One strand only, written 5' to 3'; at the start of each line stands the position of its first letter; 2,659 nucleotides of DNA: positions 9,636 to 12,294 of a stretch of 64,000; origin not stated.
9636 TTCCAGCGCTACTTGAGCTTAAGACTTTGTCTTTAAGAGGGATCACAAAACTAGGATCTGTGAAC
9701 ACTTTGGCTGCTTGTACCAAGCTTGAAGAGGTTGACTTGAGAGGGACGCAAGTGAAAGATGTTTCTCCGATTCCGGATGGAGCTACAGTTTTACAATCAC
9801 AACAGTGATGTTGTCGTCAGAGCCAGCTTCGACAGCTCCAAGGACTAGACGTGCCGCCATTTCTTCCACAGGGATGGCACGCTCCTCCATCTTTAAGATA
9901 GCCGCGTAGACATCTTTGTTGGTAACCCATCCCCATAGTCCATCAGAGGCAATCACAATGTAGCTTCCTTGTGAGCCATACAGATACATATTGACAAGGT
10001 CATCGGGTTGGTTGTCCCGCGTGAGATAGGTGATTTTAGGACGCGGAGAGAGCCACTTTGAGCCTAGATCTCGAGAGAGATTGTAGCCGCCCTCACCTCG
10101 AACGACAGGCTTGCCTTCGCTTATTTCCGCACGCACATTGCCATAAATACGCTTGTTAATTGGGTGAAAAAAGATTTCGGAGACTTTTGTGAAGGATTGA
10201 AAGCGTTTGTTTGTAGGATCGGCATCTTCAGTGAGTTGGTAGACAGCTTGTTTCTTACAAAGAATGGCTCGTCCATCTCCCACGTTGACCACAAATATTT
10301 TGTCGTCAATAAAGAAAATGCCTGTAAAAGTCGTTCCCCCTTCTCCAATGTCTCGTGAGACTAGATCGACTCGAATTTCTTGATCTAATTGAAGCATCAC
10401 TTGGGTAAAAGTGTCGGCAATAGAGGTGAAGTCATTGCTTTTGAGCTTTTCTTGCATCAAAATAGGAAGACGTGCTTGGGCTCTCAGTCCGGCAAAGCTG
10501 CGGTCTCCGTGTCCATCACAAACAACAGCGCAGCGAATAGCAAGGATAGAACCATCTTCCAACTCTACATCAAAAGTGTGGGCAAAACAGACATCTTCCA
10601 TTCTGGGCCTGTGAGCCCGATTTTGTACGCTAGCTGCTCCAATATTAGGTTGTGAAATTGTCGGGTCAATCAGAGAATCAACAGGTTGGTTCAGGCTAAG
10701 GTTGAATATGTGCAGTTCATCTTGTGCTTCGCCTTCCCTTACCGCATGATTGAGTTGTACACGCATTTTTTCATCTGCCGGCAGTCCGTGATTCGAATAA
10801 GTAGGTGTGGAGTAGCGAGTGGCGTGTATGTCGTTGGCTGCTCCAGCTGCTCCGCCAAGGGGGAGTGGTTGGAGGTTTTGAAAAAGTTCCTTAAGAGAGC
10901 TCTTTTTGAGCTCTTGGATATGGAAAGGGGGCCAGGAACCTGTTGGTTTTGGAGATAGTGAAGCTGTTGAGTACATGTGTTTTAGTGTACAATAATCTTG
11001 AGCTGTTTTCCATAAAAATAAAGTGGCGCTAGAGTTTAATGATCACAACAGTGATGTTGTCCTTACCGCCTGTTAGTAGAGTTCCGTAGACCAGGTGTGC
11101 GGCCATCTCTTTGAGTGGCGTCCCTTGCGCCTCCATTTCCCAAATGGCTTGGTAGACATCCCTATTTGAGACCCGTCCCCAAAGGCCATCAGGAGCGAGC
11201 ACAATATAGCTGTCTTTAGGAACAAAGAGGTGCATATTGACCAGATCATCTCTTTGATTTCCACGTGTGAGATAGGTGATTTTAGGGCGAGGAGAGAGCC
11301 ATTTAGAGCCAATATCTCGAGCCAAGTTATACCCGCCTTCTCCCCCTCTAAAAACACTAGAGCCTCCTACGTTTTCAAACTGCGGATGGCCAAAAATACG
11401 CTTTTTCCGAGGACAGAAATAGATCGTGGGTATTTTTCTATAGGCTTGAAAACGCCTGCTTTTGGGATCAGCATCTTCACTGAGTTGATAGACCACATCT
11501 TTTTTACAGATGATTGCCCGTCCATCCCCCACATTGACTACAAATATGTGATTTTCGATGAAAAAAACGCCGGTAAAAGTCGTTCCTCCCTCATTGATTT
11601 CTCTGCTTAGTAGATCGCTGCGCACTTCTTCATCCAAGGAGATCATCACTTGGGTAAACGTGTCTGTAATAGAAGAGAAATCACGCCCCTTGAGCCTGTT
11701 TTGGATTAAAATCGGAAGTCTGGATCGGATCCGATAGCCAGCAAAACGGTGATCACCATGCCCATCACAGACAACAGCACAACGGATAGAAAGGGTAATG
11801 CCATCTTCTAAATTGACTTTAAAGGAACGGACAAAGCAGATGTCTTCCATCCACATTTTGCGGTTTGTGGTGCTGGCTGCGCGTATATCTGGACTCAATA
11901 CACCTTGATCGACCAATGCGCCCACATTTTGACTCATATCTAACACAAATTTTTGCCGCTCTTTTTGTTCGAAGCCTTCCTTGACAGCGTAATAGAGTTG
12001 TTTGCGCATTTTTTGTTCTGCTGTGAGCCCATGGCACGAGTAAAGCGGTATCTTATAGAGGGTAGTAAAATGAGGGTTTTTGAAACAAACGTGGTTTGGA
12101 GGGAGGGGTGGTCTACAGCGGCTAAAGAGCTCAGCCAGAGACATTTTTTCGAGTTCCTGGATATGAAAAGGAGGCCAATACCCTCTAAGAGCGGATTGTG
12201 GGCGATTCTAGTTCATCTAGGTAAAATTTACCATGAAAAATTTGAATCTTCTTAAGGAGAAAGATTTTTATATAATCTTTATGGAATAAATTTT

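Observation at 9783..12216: Tandem PP2C phosphatase paralogues; the second carries an in-frame TAG at codon 3 and has lost the ancestral N-terminus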

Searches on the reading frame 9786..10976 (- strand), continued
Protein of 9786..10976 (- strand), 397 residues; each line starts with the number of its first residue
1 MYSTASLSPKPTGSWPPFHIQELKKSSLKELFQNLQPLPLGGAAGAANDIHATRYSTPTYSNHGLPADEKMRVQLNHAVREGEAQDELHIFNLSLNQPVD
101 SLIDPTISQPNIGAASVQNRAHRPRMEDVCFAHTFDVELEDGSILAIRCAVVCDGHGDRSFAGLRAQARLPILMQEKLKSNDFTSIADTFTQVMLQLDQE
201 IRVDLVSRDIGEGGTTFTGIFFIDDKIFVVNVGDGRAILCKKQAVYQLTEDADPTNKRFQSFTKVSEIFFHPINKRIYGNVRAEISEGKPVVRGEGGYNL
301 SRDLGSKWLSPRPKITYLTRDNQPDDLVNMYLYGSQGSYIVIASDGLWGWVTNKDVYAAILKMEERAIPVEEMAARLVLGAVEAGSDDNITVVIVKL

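Call 50: fold_search(model_id=the predicted structure, library=pdb)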
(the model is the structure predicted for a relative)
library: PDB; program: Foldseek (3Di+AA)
matches with E <= 10: 720; with E <= 0.001: 141
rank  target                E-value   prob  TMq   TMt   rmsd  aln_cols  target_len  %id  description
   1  5gwp_B                1.1e-17  1.00  0.54  0.70   5.2       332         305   21  Crystal structure of RCAR3:PP2C wild-type with (+)-ABA (released 2017-09-13)
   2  5vsr_B                2.6e-17  1.00  0.53  0.68   5.0       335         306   20  ABA-mimicking ligand AMF4 in complex with ABA receptor PYL2 and PP2C HAB1 (released 2017-11-15)
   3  5gwp_A                3.3e-17  1.00  0.53  0.68   5.4       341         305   22  Crystal structure of RCAR3:PP2C wild-type with (+)-ABA (released 2017-09-13)
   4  4n0g_B                4.1e-17  1.00  0.54  0.78   5.0       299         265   24  Crystal Structure of PYL13-PP2CA complex (released 2013-11-13)
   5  3ujg_B                4.1e-17  1.00  0.50  0.61   5.8       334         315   19  Crystal structure of SnRK2.6 in complex with HAB1 (released 2012-02-15)
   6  5vr7_B                4.9e-17  1.00  0.52  0.66   5.2       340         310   20  ABA-mimicking ligand AMF1alpha in complex with ABA receptor PYL2 and PP2C HAB1 (released 2017-11-15)
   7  5zcl_B                5.5e-17  1.00  0.53  0.67   6.0       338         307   21  Crystal structure of OsPP2C50 I267L:OsPYL/RCAR3 with (+)-ABA (released 2019-03-06)
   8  5vt7_B                6.5e-17  1.00  0.53  0.68   5.1       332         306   20  ABA-mimicking ligand AMC1beta in complex with ABA receptor PYL2 and PP2C HAB1 (released 2017-11-15)
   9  5zcu_A                7.3e-17  1.00  0.55  0.71   5.2       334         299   22  Crystal structure of RCAR3:PP2C wild-type with pyrabactin (released 2019-03-06)
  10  5zcu_B                7.7e-17  1.00  0.53  0.70   5.2       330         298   22  Crystal structure of RCAR3:PP2C wild-type with pyrabactin (released 2019-03-06)
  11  5zcl_A                8.2e-17  1.00  0.54  0.67   5.7       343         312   21  Crystal structure of OsPP2C50 I267L:OsPYL/RCAR3 with (+)-ABA (released 2019-03-06)
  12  4oic_B                8.7e-17  1.00  0.52  0.67   4.9       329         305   23  Crystal structrual of a soluble protein (released 2015-01-21)
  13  5zcg_B                9.2e-17  1.00  0.53  0.67   5.6       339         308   21  Crystal structure of OsPP2C50 S265L/I267V:OsPYL/RCAR3 with (+)-ABA (released 2019-03-06)
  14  3nmt_B                9.2e-17  1.00  0.53  0.69   5.6       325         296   19  Crystal structure of pyrabactin bound abscisic acid receptor PYL2 mutant A93F in complex with type 2C protein phosphat (released 2010-08-25)
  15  3zvu_B                1.2e-16  1.00  0.53  0.69   5.5       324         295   21  Structure of the PYR1 His60Pro mutant in complex with the HAB1 phosphatase and Abscisic acid (released 2012-06-13)
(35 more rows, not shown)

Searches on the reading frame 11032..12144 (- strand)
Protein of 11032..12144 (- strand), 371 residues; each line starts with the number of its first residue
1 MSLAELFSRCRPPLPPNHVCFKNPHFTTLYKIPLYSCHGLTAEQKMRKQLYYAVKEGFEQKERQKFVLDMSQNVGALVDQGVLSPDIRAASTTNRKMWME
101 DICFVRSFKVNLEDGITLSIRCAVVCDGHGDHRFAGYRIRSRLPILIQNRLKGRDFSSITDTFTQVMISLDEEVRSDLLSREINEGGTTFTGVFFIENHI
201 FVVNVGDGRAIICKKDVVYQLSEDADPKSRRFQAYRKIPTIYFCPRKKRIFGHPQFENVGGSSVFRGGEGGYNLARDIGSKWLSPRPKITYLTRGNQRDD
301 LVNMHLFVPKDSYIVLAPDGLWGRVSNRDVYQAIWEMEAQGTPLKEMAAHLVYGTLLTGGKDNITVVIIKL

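Call 4: search_protein_families(library=pfam, proteins=[window:11032-12144:-], max_evalue=0.01)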
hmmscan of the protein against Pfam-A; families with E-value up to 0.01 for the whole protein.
window:11032-12144:- (371 aa): 2 families
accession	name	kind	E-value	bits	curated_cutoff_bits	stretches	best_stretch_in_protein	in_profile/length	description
PF00481.26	PP2C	-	1.2e-16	61.7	20.3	1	93-363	9-254/255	Protein phosphatase 2C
PF13672.11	PP2C_2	-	9.5e-05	22.5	24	1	121-223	25-132/209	Protein phosphatase 2C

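Call 5: search_protein_families(library=ncbifam, proteins=[window:11032-12144:-], max_evalue=0.01)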
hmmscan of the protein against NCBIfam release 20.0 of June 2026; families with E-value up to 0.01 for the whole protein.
window:11032-12144:- (371 aa): 1 family
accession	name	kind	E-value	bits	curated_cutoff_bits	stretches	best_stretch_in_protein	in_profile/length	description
NF033484.1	Stp1_PP2C_phos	equivalog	3.5e-17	62.7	230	2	120-224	24-128/232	Stp1/IreP family PP2C-type Ser/Thr phosphatase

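Call 7: find_encoding_contigs(protein=window:11032-12144:-, flank=6000, max_places=10)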
Protein window:11032-12144:- (371 aa): 4 contigs read that carry it; 2 places shown.
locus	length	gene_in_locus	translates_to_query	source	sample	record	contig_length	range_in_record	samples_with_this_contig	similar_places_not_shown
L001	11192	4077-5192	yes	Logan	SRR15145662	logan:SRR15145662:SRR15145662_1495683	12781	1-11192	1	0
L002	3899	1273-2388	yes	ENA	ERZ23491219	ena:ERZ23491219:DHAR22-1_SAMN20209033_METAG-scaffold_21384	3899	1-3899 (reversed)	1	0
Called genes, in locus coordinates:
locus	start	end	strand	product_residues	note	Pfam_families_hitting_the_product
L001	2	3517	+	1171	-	?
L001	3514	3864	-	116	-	-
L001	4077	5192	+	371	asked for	PF00481:PP2C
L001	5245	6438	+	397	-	PF00481:PP2C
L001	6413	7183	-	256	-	PF12799:LRR_4 (faint)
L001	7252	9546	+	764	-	-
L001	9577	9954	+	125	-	-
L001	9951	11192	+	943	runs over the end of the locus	?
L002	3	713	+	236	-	?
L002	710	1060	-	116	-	-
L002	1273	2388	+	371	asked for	PF00481:PP2C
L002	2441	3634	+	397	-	PF00481:PP2C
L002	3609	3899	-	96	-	?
